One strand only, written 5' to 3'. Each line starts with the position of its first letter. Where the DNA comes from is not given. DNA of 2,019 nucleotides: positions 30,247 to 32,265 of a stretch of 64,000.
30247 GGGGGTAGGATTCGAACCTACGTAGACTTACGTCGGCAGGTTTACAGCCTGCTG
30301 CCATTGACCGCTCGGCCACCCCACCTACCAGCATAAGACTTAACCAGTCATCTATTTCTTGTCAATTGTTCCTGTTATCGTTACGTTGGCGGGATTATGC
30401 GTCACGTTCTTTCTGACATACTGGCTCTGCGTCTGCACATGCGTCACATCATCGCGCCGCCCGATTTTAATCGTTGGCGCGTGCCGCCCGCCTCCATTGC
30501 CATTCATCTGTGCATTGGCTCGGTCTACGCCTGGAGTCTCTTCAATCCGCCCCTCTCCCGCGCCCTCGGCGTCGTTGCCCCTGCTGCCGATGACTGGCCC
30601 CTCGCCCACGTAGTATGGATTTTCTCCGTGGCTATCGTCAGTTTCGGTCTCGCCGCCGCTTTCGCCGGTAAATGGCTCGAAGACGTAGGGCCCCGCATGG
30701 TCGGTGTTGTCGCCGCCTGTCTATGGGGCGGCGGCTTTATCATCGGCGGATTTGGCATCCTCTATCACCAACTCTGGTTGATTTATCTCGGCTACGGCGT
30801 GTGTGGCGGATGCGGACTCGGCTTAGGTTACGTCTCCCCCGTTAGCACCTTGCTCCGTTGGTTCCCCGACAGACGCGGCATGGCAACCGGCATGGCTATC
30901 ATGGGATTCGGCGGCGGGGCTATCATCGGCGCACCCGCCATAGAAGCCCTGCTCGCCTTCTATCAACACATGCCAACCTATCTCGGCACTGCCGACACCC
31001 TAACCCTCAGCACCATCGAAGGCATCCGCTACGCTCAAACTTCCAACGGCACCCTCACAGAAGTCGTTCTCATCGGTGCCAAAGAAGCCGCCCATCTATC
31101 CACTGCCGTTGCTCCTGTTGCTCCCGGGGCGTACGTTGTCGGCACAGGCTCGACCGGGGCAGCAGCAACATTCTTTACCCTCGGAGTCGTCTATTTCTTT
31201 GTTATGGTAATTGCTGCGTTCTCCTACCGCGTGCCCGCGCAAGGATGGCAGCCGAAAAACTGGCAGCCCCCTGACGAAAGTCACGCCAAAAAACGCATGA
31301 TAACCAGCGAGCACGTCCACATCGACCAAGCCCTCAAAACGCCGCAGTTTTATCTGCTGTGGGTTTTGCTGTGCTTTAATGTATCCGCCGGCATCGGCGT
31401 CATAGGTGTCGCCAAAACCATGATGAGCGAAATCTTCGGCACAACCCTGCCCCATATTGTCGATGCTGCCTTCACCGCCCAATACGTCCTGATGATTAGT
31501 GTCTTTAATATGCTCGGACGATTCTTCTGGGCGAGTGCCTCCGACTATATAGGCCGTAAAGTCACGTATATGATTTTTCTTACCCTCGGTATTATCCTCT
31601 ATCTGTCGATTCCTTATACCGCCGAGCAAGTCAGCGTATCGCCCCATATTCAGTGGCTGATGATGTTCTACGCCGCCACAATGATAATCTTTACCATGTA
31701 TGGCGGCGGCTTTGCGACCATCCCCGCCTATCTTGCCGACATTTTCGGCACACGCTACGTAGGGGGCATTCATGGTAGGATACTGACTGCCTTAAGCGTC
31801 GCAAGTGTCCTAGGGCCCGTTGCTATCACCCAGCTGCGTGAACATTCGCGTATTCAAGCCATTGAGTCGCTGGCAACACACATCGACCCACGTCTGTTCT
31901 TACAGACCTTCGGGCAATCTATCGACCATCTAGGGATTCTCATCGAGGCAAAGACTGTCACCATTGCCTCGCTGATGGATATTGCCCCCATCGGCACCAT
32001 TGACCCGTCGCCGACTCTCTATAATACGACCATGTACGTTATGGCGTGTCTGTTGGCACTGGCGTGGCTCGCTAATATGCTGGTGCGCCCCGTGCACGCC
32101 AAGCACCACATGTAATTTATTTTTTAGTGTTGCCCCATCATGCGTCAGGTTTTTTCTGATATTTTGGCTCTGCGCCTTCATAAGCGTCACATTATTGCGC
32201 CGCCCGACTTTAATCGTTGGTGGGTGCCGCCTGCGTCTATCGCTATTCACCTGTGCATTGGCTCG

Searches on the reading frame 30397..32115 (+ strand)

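Call 60: search_protein_families(library=pfam, proteins=[window:30397-32115:+], max_evalue=0.0001)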
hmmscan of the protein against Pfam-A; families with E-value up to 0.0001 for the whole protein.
window:30397-32115:+ (572 aa): 1 family
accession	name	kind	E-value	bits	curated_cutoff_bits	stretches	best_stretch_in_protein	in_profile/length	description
PF07690.21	MFS_1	-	2.1e-23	83.2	33.4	2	233-474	131-347/347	Major Facilitator Superfamily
